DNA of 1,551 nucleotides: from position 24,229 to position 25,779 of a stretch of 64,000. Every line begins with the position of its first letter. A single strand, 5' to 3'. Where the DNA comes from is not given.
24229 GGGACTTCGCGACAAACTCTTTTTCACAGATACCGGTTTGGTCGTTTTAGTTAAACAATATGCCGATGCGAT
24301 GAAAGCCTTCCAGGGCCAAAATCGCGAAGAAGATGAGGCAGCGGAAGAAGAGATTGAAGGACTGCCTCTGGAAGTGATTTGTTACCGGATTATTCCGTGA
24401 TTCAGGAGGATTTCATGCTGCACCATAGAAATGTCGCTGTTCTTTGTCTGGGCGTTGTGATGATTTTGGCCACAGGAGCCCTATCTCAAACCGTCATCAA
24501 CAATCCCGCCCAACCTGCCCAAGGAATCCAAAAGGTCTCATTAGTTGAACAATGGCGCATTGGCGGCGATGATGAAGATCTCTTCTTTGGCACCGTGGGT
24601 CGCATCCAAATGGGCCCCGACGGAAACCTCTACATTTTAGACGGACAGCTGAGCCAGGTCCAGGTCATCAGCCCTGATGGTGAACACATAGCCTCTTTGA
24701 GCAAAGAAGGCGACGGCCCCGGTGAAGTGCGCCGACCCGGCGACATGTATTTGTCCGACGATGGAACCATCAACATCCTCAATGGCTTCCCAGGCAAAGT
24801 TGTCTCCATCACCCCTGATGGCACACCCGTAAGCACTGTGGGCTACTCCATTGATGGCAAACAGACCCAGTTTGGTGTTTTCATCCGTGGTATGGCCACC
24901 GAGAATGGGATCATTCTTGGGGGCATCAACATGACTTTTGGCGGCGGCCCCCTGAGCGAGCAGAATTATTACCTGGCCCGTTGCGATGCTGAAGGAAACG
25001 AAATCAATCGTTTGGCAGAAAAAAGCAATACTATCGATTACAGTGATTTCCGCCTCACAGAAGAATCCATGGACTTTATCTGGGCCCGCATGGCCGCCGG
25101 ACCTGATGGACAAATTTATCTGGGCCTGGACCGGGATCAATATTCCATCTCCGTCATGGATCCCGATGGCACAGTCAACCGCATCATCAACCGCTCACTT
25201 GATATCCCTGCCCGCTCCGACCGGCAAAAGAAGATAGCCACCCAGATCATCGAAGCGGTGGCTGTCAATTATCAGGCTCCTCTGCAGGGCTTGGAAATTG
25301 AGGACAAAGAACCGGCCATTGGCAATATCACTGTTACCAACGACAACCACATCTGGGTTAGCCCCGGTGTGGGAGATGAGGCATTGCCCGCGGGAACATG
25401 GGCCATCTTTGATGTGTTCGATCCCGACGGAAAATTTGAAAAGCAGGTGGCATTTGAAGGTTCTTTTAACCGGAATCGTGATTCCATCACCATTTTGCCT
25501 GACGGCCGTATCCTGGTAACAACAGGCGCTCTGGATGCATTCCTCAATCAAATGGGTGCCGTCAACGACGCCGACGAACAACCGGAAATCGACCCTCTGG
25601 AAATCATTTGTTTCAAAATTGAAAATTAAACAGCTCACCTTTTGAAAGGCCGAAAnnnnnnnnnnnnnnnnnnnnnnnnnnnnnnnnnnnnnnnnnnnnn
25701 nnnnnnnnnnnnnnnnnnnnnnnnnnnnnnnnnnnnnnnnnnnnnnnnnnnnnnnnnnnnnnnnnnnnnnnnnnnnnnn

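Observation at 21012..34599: Candidate undescribed export module: secreted beta-propeller pair + MFP + two different RND permeases + amidohydrolase, without TolC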

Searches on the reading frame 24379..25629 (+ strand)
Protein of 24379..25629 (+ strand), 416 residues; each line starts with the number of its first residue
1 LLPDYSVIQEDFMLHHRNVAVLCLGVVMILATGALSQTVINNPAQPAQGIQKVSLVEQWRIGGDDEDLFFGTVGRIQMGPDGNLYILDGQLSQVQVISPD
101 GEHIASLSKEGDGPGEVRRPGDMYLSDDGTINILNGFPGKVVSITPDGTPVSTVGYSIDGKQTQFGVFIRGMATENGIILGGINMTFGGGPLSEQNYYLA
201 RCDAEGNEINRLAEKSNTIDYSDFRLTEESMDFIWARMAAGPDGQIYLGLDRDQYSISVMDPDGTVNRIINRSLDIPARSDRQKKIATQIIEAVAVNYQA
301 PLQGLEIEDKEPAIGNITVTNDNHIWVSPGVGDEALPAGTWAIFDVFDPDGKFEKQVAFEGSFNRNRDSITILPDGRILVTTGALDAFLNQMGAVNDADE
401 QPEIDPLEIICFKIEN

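Call 4: search_protein_families(library=pfam, proteins=[window:24379-25629:+], max_evalue=0.01)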
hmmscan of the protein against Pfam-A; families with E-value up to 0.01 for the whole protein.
window:24379-25629:+ (416 aa): 4 families
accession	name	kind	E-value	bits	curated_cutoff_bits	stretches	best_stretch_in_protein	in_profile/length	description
PF17170.10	DUF5128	-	2.3e-05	24.2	22.9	1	66-143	39-116/321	6-bladed beta-propeller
PF22701.2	Mala_s_1-like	-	0.00074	19.8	27.5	0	76-110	93-127/195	Mal s 1 allergenic protein-like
PF01436.27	NHL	-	0.0033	17.8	20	0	317-328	7-18/28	NHL repeat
PF07494.17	Reg_prop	-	0.0059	17.1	20.4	0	314-328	7-21/24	Two component regulator propeller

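Call 5: search_protein_families(library=ncbifam, proteins=[window:24379-25629:+], max_evalue=0.01)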
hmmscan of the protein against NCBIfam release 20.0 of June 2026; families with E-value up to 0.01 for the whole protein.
window:24379-25629:+ (416 aa): 1 family
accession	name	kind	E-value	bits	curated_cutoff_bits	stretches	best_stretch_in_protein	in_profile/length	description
NF035926.1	scyF_NHL_VPEP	equivalog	7.9e-08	31.8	350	1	65-158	147-240/376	scytonemin biosynthesis PEP-CTERM protein ScyF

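Call 14: find_homologous_proteins(query=window:24415-25629:+)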
Query window:24415-25629:+ (404 aa): 226 proteins with E <= 0.001 among 7197 candidates; the best 120 are listed.
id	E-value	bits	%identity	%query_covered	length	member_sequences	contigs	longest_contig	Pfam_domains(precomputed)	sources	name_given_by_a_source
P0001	2.9e-225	766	81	100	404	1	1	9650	PF17170.11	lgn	-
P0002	1.7e-217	740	78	100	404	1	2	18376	PF17170.11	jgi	-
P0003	1.5e-215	734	76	100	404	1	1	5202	PF17170.11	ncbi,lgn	-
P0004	7.9e-214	728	76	100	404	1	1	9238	PF17170.11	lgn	-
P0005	1.0e-210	718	75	100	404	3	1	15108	PF17170.11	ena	-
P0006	1.2e-209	715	75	100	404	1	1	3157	PF17170.11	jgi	jgi:hypothetical protein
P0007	2.7e-203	694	73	100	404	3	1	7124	PF17170.11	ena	-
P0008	8.6e-203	692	71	100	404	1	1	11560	PF17170.11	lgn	-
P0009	3.0e-192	657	69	100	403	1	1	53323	PF17170.11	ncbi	-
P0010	4.5e-177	607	64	100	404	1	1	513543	PF17170.11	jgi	jgi:6-bladed beta-propeller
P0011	4.8e-158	545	58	100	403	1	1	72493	PF17170.11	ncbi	-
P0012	2.8e-153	529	57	100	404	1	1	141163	PF17170.11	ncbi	-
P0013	5.9e-152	525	56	100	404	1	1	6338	PF17170.11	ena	-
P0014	1.0e-151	524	56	100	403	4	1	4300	PF17170.11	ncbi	-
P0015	6.2e-144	498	56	99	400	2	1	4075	PF17170.11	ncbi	-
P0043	2.0e-113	398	47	97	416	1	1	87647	PF17170.11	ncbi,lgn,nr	ncbi:MAG: 6-bladed beta-propeller [Gemmatimonadales bacterium]|nr:6-bladed beta-propeller [Gemmatimo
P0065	6.6e-105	370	43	93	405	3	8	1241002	-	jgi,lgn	jgi:hypothetical protein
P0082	2.5e-101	358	44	99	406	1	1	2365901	PF17170.11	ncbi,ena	-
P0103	1.3e-93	332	40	94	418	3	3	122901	PF17170.11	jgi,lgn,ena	-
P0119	5.7e-69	251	36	97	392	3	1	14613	PF17170.11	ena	-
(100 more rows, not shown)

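Call 15: find_encoding_contigs(protein=P0010, flank=10000, max_places=2)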
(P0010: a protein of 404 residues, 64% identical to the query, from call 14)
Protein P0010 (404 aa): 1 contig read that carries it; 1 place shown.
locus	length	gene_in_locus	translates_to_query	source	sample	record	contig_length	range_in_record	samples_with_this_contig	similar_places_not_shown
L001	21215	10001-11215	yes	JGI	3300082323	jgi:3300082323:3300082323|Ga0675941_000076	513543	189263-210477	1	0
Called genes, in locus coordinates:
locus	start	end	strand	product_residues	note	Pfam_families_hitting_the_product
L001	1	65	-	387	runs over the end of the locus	PF00365:PFK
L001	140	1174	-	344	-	PF00962:A_deaminase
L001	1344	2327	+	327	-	PF02540:NAD_synthase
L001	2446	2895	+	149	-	PF02082:Rrf2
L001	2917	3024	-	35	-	-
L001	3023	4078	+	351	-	PF01515:PTA_PTB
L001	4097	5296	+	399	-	PF00871:Acetate_kinase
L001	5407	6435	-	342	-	PF02567:PhzC-PhzF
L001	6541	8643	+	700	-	-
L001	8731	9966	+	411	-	PF17170:DUF5128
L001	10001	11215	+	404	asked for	PF17170:DUF5128 (weak)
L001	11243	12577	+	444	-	PF25919:BSH_CusB (faint), PF00364:Biotin_lipoyl (faint), PF25917:BSH_RND, PF25973:BSH_CzcB, PF25954:Beta-barrel_RND_2, PF25944:Beta-barrel_RND (weak), PF25989:YknX_C (faint)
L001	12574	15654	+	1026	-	PF00873:ACR_tran, PF02355:SecD_SecF_C (faint)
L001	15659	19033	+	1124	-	PF00873:ACR_tran, PF02355:SecD_SecF_C, PF00873:ACR_tran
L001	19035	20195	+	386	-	PF01546:Peptidase_M20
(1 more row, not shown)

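Call 16: find_encoding_contigs(protein=P0043, flank=10000, max_places=2)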
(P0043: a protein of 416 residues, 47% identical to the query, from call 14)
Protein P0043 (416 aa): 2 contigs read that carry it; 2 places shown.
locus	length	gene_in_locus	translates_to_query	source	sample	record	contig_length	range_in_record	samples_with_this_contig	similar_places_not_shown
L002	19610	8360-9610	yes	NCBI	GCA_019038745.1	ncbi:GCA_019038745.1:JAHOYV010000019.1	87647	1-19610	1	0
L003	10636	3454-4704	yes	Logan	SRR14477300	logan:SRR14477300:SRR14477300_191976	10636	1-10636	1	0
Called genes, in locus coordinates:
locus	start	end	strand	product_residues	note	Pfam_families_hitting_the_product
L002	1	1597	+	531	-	PF13540:RCC1_2 (faint), PF25390:WD40_RLD, PF13860:FlgD_ig (weak)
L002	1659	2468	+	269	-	PF00561:Abhydrolase_1 (faint), PF12146:Hydrolase_4 (faint), PF12697:Abhydrolase_6 (weak), PF06821:Ser_hydrolase (weak)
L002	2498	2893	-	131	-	PF03330:DPBB_1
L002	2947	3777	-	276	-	PF08241:Methyltransf_11, PF08242:Methyltransf_12 (weak), PF13649:Methyltransf_25, PF13847:Methyltransf_31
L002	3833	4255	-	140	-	-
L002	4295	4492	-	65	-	PF01934:HepT-like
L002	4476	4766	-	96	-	PF01909:NTP_transf_2, PF18765:Polbeta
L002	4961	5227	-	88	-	PF13560:HTH_31 (weak), PF12844:HTH_19 (faint), PF01381:HTH_3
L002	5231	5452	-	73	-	-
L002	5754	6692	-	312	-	PF02567:PhzC-PhzF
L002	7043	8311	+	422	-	PF17170:DUF5128 (weak)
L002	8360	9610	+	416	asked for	PF17170:DUF5128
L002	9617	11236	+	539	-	PF25919:BSH_CusB (faint), PF00364:Biotin_lipoyl (faint), PF25917:BSH_RND, PF25973:BSH_CzcB, PF25944:Beta-barrel_RND (weak), PF25954:Beta-barrel_RND_2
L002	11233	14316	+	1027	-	PF00873:ACR_tran, PF02355:SecD_SecF_C (faint)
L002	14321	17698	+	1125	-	PF00873:ACR_tran, PF02355:SecD_SecF_C (weak), PF03176:MMPL (faint), PF00873:ACR_tran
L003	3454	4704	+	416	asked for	PF17170:DUF5128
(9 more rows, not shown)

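Call 17: find_encoding_contigs(protein=P0082, flank=10000, max_places=2)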
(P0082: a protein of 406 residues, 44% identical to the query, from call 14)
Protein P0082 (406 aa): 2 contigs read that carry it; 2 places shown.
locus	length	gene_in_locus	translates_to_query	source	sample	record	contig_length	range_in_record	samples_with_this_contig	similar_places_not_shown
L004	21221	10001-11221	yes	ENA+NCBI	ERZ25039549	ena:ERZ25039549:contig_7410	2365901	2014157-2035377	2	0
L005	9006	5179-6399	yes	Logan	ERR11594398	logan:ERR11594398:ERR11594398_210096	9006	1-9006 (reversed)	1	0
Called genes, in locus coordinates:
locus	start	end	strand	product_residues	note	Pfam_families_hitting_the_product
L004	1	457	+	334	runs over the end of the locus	PF02540:NAD_synthase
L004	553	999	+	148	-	PF02082:Rrf2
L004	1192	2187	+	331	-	PF01515:PTA_PTB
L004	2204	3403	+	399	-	PF00871:Acetate_kinase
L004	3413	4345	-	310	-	PF02567:PhzC-PhzF, PF05544:Pro_racemase (faint)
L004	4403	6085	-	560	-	PF07969:Amidohydro_3, PF01979:Amidohydro_1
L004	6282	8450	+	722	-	-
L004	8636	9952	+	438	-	PF17170:DUF5128 (faint)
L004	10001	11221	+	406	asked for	PF17170:DUF5128 (weak)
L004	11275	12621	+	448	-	PF00364:Biotin_lipoyl (faint), PF25919:BSH_CusB (faint), PF25917:BSH_RND, PF25973:BSH_CzcB, PF25954:Beta-barrel_RND_2, PF25989:YknX_C (faint)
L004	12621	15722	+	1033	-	PF00873:ACR_tran, PF02355:SecD_SecF_C (faint)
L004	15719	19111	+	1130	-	PF00873:ACR_tran, PF02355:SecD_SecF_C (weak), PF00873:ACR_tran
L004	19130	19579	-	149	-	PF02639:DUF188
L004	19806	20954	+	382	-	PF01546:Peptidase_M20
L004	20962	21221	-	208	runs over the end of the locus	PF01810:LysE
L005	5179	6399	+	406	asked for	PF17170:DUF5128 (weak)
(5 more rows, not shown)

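Call 19: find_encoding_contigs(protein=P0119, flank=10000, max_places=1)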
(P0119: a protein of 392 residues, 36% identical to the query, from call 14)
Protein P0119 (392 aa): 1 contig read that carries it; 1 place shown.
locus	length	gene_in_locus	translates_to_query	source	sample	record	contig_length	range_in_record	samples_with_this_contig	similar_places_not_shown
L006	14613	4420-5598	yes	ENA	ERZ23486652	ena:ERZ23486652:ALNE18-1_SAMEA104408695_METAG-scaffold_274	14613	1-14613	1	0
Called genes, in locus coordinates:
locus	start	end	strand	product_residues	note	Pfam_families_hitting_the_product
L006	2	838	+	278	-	?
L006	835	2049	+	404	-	PF00871:Acetate_kinase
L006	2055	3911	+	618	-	-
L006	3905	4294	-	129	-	-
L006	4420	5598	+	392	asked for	PF17170:DUF5128 (weak)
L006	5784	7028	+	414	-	-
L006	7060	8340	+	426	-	PF25919:BSH_CusB (faint), PF00364:Biotin_lipoyl (faint), PF25917:BSH_RND, PF25973:BSH_CzcB, PF25954:Beta-barrel_RND_2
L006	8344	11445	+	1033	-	PF00873:ACR_tran, PF02355:SecD_SecF_C (faint)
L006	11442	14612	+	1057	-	?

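Call 20: find_encoding_contigs(protein=P0103, flank=10000, max_places=1)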
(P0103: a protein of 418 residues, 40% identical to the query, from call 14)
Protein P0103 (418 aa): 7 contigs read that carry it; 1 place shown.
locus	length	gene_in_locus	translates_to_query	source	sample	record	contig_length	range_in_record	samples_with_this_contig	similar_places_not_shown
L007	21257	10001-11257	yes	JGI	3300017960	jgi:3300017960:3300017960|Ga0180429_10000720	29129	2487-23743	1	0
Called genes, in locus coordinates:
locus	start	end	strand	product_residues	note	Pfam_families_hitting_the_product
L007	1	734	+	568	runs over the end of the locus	PF28492:Beta_helix_4, PF18962:Por_Secre_tail (weak)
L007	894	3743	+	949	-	PF13620:CarboxypepD_reg, PF07715:Plug, PF00593:TonB_dep_Rec_b-barrel, PF14905:OMP_b-brl_3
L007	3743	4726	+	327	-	-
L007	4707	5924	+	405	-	PF01103:Omp85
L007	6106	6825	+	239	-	PF01066:CDP-OH_P_transf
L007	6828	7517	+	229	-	PF01467:CTP_transf_like (faint)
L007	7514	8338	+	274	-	PF01261:AP_endonuc_2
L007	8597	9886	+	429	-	-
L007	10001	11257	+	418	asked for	PF17170:DUF5128 (weak)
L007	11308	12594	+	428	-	PF25919:BSH_CusB (faint), PF25917:BSH_RND, PF25973:BSH_CzcB, PF25954:Beta-barrel_RND_2, PF25989:YknX_C (weak)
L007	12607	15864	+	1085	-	PF00873:ACR_tran, PF02355:SecD_SecF_C (weak)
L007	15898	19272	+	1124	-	PF00873:ACR_tran, PF02355:SecD_SecF_C (weak), PF00873:ACR_tran, PF03176:MMPL (weak), PF00873:ACR_tran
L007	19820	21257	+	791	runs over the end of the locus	PF22007:DUF6930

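Call 21: find_encoding_contigs(protein=P0065, flank=10000, max_places=1)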
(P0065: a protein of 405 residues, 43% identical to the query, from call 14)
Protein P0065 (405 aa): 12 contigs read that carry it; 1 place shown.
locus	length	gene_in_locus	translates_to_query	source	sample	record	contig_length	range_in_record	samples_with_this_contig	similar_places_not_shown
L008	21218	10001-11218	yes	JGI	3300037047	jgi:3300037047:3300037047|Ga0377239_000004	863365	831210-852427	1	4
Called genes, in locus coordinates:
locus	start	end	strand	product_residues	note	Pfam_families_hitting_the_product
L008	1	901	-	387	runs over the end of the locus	PF00365:PFK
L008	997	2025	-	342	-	PF00962:A_deaminase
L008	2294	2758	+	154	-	PF02082:Rrf2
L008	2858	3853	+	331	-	PF01515:PTA_PTB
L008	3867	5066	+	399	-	PF00871:Acetate_kinase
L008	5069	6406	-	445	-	PF13620:CarboxypepD_reg (faint), PF10670:DUF4198 (weak)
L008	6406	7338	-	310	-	PF02567:PhzC-PhzF, PF05544:Pro_racemase (weak)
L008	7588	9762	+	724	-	-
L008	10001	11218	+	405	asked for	-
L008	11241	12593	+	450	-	PF25919:BSH_CusB (faint), PF25917:BSH_RND, PF25973:BSH_CzcB, PF25954:Beta-barrel_RND_2, PF25989:YknX_C (weak)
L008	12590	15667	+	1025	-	PF00873:ACR_tran, PF02355:SecD_SecF_C (weak)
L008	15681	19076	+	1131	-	PF00873:ACR_tran, PF02355:SecD_SecF_C (weak), PF00873:ACR_tran, PF03176:MMPL (weak), PF00873:ACR_tran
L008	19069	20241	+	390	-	PF01546:Peptidase_M20, PF07687:M20_dimer (weak)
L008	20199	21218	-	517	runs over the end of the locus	PF13231:PMT_2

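Call 31: search_solved_structures(query=A1, max_evalue=1)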
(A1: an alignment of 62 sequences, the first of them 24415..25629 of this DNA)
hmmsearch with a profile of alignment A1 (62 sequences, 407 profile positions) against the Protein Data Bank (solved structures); distinct sequences matched with E-value up to 1: 14.
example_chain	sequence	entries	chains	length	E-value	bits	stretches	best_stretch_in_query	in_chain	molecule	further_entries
6d69_A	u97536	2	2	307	2.2e-19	72.6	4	66-123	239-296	NHL Repeat Region of D. melanogaster Thin | Thin, isoform D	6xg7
7b2r_A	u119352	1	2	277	5e-19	71.5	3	60-127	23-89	Tripartite motif-containing protein 2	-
7b96_A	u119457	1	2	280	5.4e-19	71.4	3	60-127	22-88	Isoform 2 of Tripartite motif-containing protein 2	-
7qrv_A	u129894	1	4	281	5.4e-19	71.4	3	60-127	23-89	Tripartite motif-containing protein 2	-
6fpt_A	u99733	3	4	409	8.3e-19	70.8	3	66-125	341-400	E3 ubiquitin-protein ligase TRIM71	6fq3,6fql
7qrx_A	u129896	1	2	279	8.9e-19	70.6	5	66-125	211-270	E3 ubiquitin-protein ligase TRIM71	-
9jur_A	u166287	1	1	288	1.1e-18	70.3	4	66-125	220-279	E3 ubiquitin-protein ligase TRIM71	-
8j72_A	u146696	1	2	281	1.7e-18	69.8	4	66-125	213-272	E3 ubiquitin-protein ligase TRIM71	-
7qrw_A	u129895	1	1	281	5.9e-17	64.6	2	66-125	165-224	Isoform 4 of Tripartite motif-containing protein 3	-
5ex7_A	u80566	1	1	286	6.6e-06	28.3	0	66-101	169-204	Brain tumor protein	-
1q7f_A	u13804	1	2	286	6.7e-06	28.2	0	66-101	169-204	brain tumor CG10719-PA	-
4zlr_A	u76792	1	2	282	6.8e-06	28.2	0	66-101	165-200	Brain tumor protein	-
4raa_A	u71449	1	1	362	0.00013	24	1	71-116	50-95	Putative exported protein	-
8suc_A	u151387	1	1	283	0.57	12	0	71-99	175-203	NHL (Ring finger b-box coiled coil) domain containing protein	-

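Call 40: predict_structure(alignment_id=A1)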
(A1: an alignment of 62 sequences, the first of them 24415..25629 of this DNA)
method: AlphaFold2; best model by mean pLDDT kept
length: 404 residues; sequences in the alignment: 62
mean_pLDDT: 92.0   pTM: 0.88
mean pLDDT of the five models: 92.0, 91.5, 91.1, 91.0, 90.9
residues with pLDDT >= 90: 326; 70-90: 60; 50-70: 17; < 50: 1
segments of 3 or more residues with pLDDT < 50: none
pLDDT, mean of each block of 10 residues (from residue 1): 73 78 82 97 96 86 96 96 97 96 94 95 91 96 91 89 91 89 95 94 95 95 95 96 97 96 94 94 91 96 97 96 93 98 97 94 97 91 62 87 85
secondary structure, 60 per line:
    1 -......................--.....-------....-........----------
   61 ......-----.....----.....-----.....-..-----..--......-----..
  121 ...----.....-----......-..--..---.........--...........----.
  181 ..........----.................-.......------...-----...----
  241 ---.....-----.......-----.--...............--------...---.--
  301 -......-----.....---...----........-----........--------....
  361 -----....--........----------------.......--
elements in order: H2-23 E26-30 E38-41 E43-50 E61-66 E72-76 E81-85 E91-95 E108-113 E119-123 E128-132 E138-143 E154-162 E165-175 E180-190 E195-208 E213-215 H216-219 E226-228 E234-236 E244-248 E254-260 H269-283 E292-294 E302-307 E313-317 E328-335 E341-348 E357-360 E366-369 H372-379 E396-402

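Call 46: fold_search(model_id=the predicted structure, library=pdb)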
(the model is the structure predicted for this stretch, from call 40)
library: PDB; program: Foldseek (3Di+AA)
matches with E <= 10: 932; with E <= 0.001: 292
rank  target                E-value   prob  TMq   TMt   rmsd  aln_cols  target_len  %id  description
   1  6d69                  1.6e-13  1.00  0.51  0.67   6.9       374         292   12  Crystal Structure of the NHL Repeat Region of D. melanogaster Thin (released 2019-04-24)
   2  8j72_A                2.5e-13  1.00  0.46  0.64   7.3       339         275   14  Crystal structure of mammalian Trim71 in complex with lncRNA Trincr1 (released 2024-03-06)
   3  8j72_B                7.4e-13  1.00  0.46  0.64   6.8       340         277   15  Crystal structure of mammalian Trim71 in complex with lncRNA Trincr1 (released 2024-03-06)
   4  6fq3_A                8.2e-13  1.00  0.50  0.52   7.3       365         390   15  Crystal structure of Danio rerio Lin41 filamin-NHL domains in complex with lin-29A 5'UTR 13mer RNA (released 2018-05-09)
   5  6xg7                  9.6e-13  1.00  0.49  0.66   6.6       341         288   14  1.3 A Resolution Structure of the of the NHL Repeat Region of D. melanogaster Thin (released 2020-12-16)
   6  7qrx_A                2.1e-12  1.00  0.49  0.67   8.0       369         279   15  Crystal structure of NHL domain of TRIM71 (released 2022-05-04)
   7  6fpt_A                2.3e-12  1.00  0.49  0.50   8.3       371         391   15  Crystal structure of Danio rerio Lin41 filamin-NHL domains (released 2018-05-09)
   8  1q7f_B                6.4e-12  1.00  0.53  0.72   5.4       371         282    9  Brain Tumor NHL domain (released 2003-10-21)
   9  9jur                  8.3e-12  1.00  0.46  0.64   6.4       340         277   14  Crystal Structure of NHL domain of human E3 ubiquitin-protein ligase TRIM71 (released 2025-04-30)
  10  6fpt_B                2.3e-11  1.00  0.47  0.49   8.4       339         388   15  Crystal structure of Danio rerio Lin41 filamin-NHL domains (released 2018-05-09)
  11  4zlr_B                5.8e-11  1.00  0.52  0.72   6.0       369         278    9  Structure of the Brat-NHL domain bound to consensus RNA motif (released 2015-11-11)
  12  1q7f_A                5.8e-11  1.00  0.50  0.69   6.1       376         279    8  Brain Tumor NHL domain (released 2003-10-21)
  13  7nyq_A                7.2e-11  1.00  0.49  0.69   6.8       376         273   11  Crystal structure of the Mei-P26 NHL domain (released 2022-05-04)
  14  7nyq_B                8.9e-11  1.00  0.51  0.72   5.8       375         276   11  Crystal structure of the Mei-P26 NHL domain (released 2022-05-04)
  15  7qrv_A                1.2e-10  1.00  0.48  0.66   7.5       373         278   14  Crystal structure of NHL domain of TRIM2 (full C-terminal) (released 2022-05-04)
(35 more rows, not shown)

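Call 85: find_related_loci(query=A1, collection=metagenome_contigs, flank=9000)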
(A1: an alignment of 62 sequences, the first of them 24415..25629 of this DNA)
Query A1 (404 aa) in metagenome_contigs; peptide patterns used: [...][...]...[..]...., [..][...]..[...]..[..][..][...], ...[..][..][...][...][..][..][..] (x = any residue, [..] = any of these).
600 stretches matched a pattern (row limit reached: there are more); 330 encode a relative of the query (tblastn E <= 1e-3); the best 80 are kept; 80 distinct loci.
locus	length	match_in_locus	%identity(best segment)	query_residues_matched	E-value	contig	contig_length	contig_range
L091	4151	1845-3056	75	1-404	0e+0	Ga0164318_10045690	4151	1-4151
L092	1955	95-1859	56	1-404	5e-168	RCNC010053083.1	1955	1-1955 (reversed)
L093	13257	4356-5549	48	9-404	2e-123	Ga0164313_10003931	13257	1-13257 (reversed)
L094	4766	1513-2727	45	1-403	4e-124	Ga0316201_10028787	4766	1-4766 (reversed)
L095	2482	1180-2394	44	1-403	6e-125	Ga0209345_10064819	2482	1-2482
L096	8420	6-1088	47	43-403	6e-118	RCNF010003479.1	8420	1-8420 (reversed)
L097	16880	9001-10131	54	25-403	3e-143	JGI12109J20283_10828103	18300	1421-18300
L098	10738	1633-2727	45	39-402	6e-106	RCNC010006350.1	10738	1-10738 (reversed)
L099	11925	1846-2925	45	43-402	3e-105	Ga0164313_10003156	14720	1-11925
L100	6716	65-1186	43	29-403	8e-102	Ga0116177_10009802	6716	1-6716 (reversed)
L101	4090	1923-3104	40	8-402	4e-102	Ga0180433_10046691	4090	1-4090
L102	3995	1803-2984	42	11-403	2e-102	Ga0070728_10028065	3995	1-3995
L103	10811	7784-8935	41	14-403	2e-101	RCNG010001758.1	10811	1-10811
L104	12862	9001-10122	43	32-403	3e-99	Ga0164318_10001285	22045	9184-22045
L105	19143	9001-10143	40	27-404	3e-96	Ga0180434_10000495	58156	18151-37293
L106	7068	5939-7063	40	9-383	3e-96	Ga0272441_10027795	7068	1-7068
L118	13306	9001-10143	33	28-402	7e-65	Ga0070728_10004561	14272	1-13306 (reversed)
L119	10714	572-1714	33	28-402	8e-65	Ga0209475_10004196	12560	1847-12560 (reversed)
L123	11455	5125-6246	35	27-402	2e-63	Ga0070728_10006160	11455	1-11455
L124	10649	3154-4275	35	27-402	2e-63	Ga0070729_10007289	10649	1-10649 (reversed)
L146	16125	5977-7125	32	28-404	4e-57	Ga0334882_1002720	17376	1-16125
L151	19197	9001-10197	32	5-403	6e-56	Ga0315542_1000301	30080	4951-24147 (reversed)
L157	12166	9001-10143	31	28-403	2e-55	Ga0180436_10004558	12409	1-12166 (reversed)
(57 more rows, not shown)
